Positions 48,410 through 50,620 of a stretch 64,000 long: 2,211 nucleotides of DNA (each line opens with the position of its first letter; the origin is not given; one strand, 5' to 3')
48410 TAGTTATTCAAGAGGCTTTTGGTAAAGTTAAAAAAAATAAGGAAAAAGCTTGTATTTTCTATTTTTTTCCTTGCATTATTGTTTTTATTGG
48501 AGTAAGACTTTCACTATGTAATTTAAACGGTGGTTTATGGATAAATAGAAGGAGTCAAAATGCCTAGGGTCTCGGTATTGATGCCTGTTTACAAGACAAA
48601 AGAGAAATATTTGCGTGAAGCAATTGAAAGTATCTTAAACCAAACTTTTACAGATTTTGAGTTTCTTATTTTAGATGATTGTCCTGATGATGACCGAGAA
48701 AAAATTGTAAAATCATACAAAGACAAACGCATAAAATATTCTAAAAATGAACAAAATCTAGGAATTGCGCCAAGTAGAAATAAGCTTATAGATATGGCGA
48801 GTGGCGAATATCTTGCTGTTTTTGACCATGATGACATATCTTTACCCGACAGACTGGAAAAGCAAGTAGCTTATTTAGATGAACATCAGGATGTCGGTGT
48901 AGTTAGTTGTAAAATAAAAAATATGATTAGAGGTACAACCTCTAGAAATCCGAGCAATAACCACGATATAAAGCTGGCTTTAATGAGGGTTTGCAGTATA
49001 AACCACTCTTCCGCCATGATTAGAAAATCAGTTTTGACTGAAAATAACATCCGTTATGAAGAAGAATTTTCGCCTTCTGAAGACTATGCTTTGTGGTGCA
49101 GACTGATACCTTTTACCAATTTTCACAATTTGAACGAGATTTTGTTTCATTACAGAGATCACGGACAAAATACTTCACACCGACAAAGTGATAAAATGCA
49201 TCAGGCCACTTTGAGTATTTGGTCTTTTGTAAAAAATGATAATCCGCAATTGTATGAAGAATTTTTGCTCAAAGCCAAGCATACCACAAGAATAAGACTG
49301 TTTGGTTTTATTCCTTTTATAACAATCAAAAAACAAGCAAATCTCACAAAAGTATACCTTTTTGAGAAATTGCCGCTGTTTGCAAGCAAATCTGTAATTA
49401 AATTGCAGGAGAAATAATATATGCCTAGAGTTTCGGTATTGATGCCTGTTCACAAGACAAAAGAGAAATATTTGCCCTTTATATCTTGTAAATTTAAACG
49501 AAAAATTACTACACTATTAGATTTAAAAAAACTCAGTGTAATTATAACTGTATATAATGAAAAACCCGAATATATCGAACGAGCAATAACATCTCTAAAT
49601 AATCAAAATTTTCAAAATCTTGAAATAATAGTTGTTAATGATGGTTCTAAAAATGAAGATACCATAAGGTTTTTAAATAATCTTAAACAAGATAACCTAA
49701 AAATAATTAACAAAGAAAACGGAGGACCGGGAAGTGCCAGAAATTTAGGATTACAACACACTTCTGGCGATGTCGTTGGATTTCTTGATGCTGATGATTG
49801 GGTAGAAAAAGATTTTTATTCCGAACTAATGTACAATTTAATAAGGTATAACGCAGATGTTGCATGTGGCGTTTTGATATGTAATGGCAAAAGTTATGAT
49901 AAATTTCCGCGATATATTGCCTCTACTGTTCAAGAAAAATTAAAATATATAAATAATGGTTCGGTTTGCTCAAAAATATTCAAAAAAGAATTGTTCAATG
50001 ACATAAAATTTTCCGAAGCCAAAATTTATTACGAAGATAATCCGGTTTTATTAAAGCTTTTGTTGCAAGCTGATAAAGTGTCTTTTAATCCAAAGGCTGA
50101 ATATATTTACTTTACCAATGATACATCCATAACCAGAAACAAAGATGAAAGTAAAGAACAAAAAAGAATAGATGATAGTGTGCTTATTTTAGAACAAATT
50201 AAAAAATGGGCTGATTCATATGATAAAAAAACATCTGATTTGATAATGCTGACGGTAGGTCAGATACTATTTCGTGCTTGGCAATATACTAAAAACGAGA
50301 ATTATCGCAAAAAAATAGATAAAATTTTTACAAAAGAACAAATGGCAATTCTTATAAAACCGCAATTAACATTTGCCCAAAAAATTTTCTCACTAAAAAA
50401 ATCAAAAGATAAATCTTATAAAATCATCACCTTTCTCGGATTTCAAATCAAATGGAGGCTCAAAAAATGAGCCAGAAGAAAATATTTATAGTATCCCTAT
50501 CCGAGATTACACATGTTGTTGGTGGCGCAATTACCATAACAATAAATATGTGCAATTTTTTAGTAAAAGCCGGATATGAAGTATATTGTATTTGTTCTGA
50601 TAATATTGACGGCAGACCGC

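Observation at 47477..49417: Head-to-head near-identical GT2 gene pair (858-bp inverted duplication)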

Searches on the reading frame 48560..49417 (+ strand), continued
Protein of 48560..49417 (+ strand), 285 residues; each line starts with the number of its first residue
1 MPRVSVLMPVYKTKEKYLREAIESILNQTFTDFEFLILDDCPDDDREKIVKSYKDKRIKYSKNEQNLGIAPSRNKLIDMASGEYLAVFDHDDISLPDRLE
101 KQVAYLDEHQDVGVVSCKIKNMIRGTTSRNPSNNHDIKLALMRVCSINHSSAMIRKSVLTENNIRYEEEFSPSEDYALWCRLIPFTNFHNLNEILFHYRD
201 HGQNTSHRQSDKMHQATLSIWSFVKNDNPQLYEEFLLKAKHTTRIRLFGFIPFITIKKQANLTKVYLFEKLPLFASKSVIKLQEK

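Call 36: find_encoding_contigs(protein=P0242, flank=6000, max_places=10)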
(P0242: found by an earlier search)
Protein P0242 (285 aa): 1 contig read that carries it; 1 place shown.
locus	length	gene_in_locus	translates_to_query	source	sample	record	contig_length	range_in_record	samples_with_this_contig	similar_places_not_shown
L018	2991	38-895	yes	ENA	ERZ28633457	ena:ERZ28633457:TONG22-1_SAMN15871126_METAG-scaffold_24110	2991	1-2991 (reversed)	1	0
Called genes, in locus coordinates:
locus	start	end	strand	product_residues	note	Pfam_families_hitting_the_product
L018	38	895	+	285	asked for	PF00535:Glycos_transf_2, PF10111:Glyco_tranf_2_2, PF13641:Glyco_tranf_2_3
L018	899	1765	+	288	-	PF05045:RgpF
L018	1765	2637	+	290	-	-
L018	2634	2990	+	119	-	?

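Call 39: find_encoding_contigs(protein=P0138, flank=5000, max_places=10)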
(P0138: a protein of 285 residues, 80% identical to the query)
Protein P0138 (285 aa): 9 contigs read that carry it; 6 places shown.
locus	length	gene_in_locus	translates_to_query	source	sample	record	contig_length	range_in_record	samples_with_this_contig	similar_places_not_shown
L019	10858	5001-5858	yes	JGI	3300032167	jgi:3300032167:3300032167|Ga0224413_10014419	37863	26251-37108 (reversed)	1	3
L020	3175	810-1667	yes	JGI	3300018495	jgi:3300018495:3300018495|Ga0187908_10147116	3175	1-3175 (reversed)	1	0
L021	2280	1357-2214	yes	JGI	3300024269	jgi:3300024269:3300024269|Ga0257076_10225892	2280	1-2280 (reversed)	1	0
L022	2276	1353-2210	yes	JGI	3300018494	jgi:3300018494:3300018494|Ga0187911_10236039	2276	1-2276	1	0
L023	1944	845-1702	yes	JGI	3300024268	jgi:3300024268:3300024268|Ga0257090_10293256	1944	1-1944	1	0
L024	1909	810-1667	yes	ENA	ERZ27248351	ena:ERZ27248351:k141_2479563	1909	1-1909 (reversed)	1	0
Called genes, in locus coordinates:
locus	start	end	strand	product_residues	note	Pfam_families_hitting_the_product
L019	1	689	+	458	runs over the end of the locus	-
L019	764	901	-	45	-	PF21349:RUBY_RBDX, PF00301:Rubredoxin (weak)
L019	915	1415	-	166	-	PF01613:Flavin_Reduct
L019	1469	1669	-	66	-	PF04102:SlyX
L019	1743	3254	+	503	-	PF05970:PIF1, PF13245:AAA_19, PF13604:AAA_30, PF01443:Viral_helicase1 (faint), PF13401:AAA_22, PF13280:WYL (faint), PF02689:Herpes_Helicase (weak), PF13538:UvrD_C_2 (weak)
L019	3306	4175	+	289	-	PF00480:ROK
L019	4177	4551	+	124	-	-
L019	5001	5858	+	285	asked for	PF00535:Glycos_transf_2, PF10111:Glyco_tranf_2_2, PF13641:Glyco_tranf_2_3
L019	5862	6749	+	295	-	PF00483:NTP_transferase, PF12804:NTP_transf_3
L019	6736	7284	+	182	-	PF00908:dTDP_sugar_isom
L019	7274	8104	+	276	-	PF01370:Epimerase, PF02719:Polysacc_synt_2 (faint), PF04321:RmlD_sub_bind, PF16363:GDP_Man_Dehyd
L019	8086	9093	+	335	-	PF01073:3Beta_HSD, PF01370:Epimerase, PF02719:Polysacc_synt_2, PF04321:RmlD_sub_bind, PF07993:NAD_binding_4 (weak), PF16363:GDP_Man_Dehyd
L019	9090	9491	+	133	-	PF05523:FdtA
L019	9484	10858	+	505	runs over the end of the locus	PF21360:PylC-like_N, PF02655:ATP-grasp_3 (weak), PF15632:ATPgrasp_Ter, PF00702:Hydrolase (weak), PF13419:HAD_2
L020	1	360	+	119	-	?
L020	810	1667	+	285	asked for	PF00535:Glycos_transf_2, PF10111:Glyco_tranf_2_2, PF13641:Glyco_tranf_2_3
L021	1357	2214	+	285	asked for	PF00535:Glycos_transf_2, PF10111:Glyco_tranf_2_2, PF13641:Glyco_tranf_2_3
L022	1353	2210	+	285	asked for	PF00535:Glycos_transf_2, PF10111:Glyco_tranf_2_2, PF13641:Glyco_tranf_2_3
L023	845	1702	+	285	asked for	PF00535:Glycos_transf_2, PF10111:Glyco_tranf_2_2, PF13641:Glyco_tranf_2_3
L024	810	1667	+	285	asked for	PF00535:Glycos_transf_2, PF10111:Glyco_tranf_2_2, PF13641:Glyco_tranf_2_3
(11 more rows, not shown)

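Call 40: find_encoding_contigs(protein=P0126, flank=5000, max_places=10)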
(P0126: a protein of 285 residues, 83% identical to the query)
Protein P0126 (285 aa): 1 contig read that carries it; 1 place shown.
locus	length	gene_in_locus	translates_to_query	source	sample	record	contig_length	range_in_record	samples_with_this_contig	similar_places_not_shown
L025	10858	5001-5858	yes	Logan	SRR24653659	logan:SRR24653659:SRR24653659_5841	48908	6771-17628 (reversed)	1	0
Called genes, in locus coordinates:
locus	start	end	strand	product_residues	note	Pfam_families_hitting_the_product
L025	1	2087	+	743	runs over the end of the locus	PF24801:FNIII-A_GpJ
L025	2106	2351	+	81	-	-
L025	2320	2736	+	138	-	-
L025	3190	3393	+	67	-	-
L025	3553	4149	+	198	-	PF00239:Resolvase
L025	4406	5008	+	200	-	PF00239:Resolvase (weak)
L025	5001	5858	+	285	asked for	PF00535:Glycos_transf_2, PF10111:Glyco_tranf_2_2, PF13641:Glyco_tranf_2_3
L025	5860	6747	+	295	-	PF00483:NTP_transferase, PF12804:NTP_transf_3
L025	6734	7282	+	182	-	PF00908:dTDP_sugar_isom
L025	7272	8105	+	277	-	PF01370:Epimerase, PF04321:RmlD_sub_bind, PF02719:Polysacc_synt_2 (weak), PF16363:GDP_Man_Dehyd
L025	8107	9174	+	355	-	PF07638:Sigma70_ECF (faint), PF19610:DUF6115 (faint), PF02796:HTH_7 (faint), PF00196:GerE (faint), PF01371:Trp_repressor (faint), PF01527:HTH_Tnp_1 (faint), PF04218:CENP-B_N (faint), PF04545:Sigma70_r4 (faint), +14 more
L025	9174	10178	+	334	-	PF01073:3Beta_HSD, PF01370:Epimerase, PF02719:Polysacc_synt_2, PF04321:RmlD_sub_bind, PF07993:NAD_binding_4 (weak), PF16363:GDP_Man_Dehyd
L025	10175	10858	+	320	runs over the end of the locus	PF05045:RgpF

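Call 47: find_encoding_contigs(protein=window:48560-49417:+, flank=230, max_places=10)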
Protein window:48560-49417:+ (285 aa): 21 contigs read that carry it; 2 places shown.
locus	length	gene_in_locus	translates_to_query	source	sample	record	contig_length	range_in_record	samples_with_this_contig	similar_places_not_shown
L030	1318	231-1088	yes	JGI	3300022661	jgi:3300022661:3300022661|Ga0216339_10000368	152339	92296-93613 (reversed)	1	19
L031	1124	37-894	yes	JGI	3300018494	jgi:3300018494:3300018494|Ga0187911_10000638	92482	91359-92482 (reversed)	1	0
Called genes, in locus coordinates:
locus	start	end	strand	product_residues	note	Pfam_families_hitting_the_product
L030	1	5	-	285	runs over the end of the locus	PF00535:Glycos_transf_2, PF10111:Glyco_tranf_2_2, PF13641:Glyco_tranf_2_3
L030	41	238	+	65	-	-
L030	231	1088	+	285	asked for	PF00535:Glycos_transf_2, PF10111:Glyco_tranf_2_2, PF13641:Glyco_tranf_2_3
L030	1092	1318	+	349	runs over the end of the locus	PF00535:Glycos_transf_2, PF10111:Glyco_tranf_2_2, PF13641:Glyco_tranf_2_3 (weak)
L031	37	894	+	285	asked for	PF00535:Glycos_transf_2, PF10111:Glyco_tranf_2_2, PF13641:Glyco_tranf_2_3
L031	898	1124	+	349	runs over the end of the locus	PF00535:Glycos_transf_2, PF10111:Glyco_tranf_2_2, PF13641:Glyco_tranf_2_3 (weak)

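Call 67: find_encoding_contigs(protein=P0149, flank=4000, max_places=10)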
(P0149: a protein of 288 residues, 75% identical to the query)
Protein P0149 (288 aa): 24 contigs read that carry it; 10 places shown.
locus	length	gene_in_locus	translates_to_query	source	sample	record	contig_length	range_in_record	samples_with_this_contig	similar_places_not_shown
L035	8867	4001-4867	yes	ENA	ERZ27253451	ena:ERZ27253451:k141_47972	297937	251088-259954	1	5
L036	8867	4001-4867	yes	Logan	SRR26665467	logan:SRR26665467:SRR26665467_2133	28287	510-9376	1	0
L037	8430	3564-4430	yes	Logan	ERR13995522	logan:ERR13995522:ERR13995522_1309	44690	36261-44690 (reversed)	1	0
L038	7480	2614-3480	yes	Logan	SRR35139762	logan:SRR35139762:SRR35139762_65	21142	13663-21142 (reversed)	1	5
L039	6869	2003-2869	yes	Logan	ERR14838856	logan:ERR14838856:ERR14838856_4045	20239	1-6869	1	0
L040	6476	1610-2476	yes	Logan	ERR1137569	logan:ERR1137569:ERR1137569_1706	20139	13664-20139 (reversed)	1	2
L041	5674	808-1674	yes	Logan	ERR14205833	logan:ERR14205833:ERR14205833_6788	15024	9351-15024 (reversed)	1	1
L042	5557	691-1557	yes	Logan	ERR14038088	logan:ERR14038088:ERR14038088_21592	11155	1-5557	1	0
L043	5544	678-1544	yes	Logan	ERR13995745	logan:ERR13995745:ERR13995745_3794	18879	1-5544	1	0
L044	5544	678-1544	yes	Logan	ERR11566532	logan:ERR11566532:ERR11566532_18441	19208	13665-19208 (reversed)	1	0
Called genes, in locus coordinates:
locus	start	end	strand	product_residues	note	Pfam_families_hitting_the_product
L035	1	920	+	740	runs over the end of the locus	PF24801:FNIII-A_GpJ, PF13550:Phage-tail_3 (weak)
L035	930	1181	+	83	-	-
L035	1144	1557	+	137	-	-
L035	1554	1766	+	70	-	-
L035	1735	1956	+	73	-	-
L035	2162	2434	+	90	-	PF00216:Bac_DNA_binding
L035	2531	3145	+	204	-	PF00239:Resolvase, PF02796:HTH_7 (faint)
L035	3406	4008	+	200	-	-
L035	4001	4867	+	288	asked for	PF00535:Glycos_transf_2, PF10111:Glyco_tranf_2_2, PF13641:Glyco_tranf_2_3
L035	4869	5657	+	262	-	PF00483:NTP_transferase, PF12804:NTP_transf_3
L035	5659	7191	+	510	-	PF00535:Glycos_transf_2, PF00132:Hexapep (weak), PF14602:Hexapep_2 (faint)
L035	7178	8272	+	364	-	PF01370:Epimerase, PF02719:Polysacc_synt_2, PF04321:RmlD_sub_bind, PF01073:3Beta_HSD (weak), PF16363:GDP_Man_Dehyd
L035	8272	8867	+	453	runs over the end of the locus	PF01041:DegT_DnrJ_EryC1, PF00155:Aminotran_1_2 (weak), PF00266:Aminotran_5 (faint), PF01053:Cys_Met_Meta_PP (weak), PF01212:Beta_elim_lyase (weak)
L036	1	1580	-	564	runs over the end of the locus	PF06103:DUF948 (faint), PF20155:TMP_3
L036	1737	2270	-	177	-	-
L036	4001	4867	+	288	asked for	PF00535:Glycos_transf_2, PF10111:Glyco_tranf_2_2, PF13641:Glyco_tranf_2_3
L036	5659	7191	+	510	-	PF00535:Glycos_transf_2, PF00132:Hexapep (weak), PF14602:Hexapep_2 (faint)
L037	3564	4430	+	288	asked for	PF00535:Glycos_transf_2, PF10111:Glyco_tranf_2_2, PF13641:Glyco_tranf_2_3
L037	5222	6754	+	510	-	PF00535:Glycos_transf_2, PF00132:Hexapep (weak), PF14602:Hexapep_2 (faint)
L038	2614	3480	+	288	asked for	PF00535:Glycos_transf_2, PF10111:Glyco_tranf_2_2, PF13641:Glyco_tranf_2_3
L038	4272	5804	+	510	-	PF00535:Glycos_transf_2, PF00132:Hexapep (weak), PF14602:Hexapep_2 (faint)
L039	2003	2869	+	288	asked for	PF00535:Glycos_transf_2, PF10111:Glyco_tranf_2_2, PF13641:Glyco_tranf_2_3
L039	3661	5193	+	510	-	PF00535:Glycos_transf_2, PF00132:Hexapep (weak), PF14602:Hexapep_2 (faint)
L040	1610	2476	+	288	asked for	PF00535:Glycos_transf_2, PF10111:Glyco_tranf_2_2, PF13641:Glyco_tranf_2_3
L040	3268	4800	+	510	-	PF00535:Glycos_transf_2, PF00132:Hexapep (weak), PF14602:Hexapep_2 (faint)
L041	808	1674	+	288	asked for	PF00535:Glycos_transf_2, PF10111:Glyco_tranf_2_2, PF13641:Glyco_tranf_2_3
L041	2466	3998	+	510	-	PF00535:Glycos_transf_2, PF00132:Hexapep (weak), PF14602:Hexapep_2 (faint)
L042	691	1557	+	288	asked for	PF00535:Glycos_transf_2, PF10111:Glyco_tranf_2_2, PF13641:Glyco_tranf_2_3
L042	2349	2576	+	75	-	PF00535:Glycos_transf_2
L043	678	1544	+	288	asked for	PF00535:Glycos_transf_2, PF10111:Glyco_tranf_2_2, PF13641:Glyco_tranf_2_3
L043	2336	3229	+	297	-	PF00535:Glycos_transf_2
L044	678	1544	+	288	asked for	PF00535:Glycos_transf_2, PF10111:Glyco_tranf_2_2, PF13641:Glyco_tranf_2_3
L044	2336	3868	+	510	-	PF00535:Glycos_transf_2, PF00132:Hexapep (weak), PF14602:Hexapep_2 (faint)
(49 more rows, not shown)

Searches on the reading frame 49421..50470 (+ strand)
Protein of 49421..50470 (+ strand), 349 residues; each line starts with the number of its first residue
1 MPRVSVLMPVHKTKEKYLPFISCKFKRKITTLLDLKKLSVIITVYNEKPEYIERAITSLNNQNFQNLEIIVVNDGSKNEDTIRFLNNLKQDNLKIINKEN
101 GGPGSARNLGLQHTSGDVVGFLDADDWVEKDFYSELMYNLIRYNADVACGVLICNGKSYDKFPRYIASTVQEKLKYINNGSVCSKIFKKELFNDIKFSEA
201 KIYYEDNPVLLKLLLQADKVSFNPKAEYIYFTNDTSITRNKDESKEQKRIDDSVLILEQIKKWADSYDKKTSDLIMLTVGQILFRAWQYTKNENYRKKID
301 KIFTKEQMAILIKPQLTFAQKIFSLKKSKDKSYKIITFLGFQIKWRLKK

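Call 8: search_protein_families(library=pfam, proteins=[window:49421-50470:+])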
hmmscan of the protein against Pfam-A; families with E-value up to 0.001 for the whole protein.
window:49421-50470:+ (349 aa): 3 families
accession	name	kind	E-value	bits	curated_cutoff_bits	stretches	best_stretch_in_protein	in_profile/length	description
PF00535.33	Glycos_transf_2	-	2.7e-33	115.7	23.3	1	39-168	1-131/168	Glycosyl transferase family 2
PF10111.15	Glyco_tranf_2_2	-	2.8e-15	57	27.3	1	39-138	1-104/276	Glycosyltransferase like family 2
PF13641.12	Glyco_tranf_2_3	-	4.6e-08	33.8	27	1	38-132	3-103/230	Glycosyltransferase like family 2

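Call 28: search_protein_families(library=ncbifam, proteins=[window:49421-50470:+], max_evalue=0.00001)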
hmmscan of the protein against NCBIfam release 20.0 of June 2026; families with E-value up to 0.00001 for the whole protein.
window:49421-50470:+ (349 aa): 16 families
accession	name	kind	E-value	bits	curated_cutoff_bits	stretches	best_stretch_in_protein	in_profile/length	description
NF007482.0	PRK10073.1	equivalog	6.9e-26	91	423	1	36-157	6-123/334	glycosyltransferase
NF041875.1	EPS_EpsD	equivalog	1.1e-17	64.5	370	1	38-167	1-130/325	exopolysaccharide biosynthesis glycosyltransferase EpsD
TIGR03937.1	PgaC_IcaA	equivalog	2.4e-17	63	422.3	1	30-141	39-151/407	poly-beta-1,6-N-acetyl-D-glucosamine synthase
NF047683.1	TeichurnBiosyTuaG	equivalog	8.3e-16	58.4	400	1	37-131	7-102/252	teichuronic acid biosynthesis protein TuaG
NF050050.1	ProtGlycPglI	equivalog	1.4e-15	57.5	500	1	36-249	2-218/306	GalNAc(5)-diNAcBac-PP-undecaprenol beta-1,3-glucosyltransferase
NF041394.1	GtaseAglG_Halo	equivalog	1.4e-12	47.5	440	1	37-148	2-115/304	glucosyl-dolichyl phosphate glucuronosyltransferase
TIGR03965.1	mycofact_glyco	equivalog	1.7e-12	47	280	1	35-152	73-191/467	mycofactocin biosynthesis glycosyltransferase MftF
TIGR04283.1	glyco_like_mftF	equivalog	1.8e-12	47.3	182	1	38-208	1-164/221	TIGR04283 family arsenosugar biosynthesis glycosyltransferase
TIGR04242.1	nodulat_NodC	equivalog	4.9e-11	42.2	550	1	34-158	46-174/395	chitooligosaccharide synthase NodC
NF038299.1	EPS_HpsN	equivalog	9.8e-10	37.9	425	1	37-141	2-107/317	hormogonium polysaccharide biosynthesis glycosyltransferase HpsN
NF007986.1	PRK10714.1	equivalog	1.3e-09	37.5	529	1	34-125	4-100/316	undecaprenyl-phosphate 4-deoxy-4-formamido-L-arabinose transferase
NF007453.0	PRK10018.1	equivalog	3.2e-08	33.6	382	1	38-213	8-189/280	colanic acid biosynthesis glycosyltransferase WcaA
TIGR04017.1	WcaA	equivalog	4.4e-08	33.1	495.75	1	38-213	7-188/279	colanic acid biosynthesis glycosyltransferase WcaA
NF053739.1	GlytfEpsEBac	equivalog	5.5e-07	28.8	450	1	37-127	2-94/265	glycosyltransferase EpsE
NF047588.1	GlcsyltransPgfSStrep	equivalog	7.9e-07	28.6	500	1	37-125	2-95/308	glycosyltransferase PgfS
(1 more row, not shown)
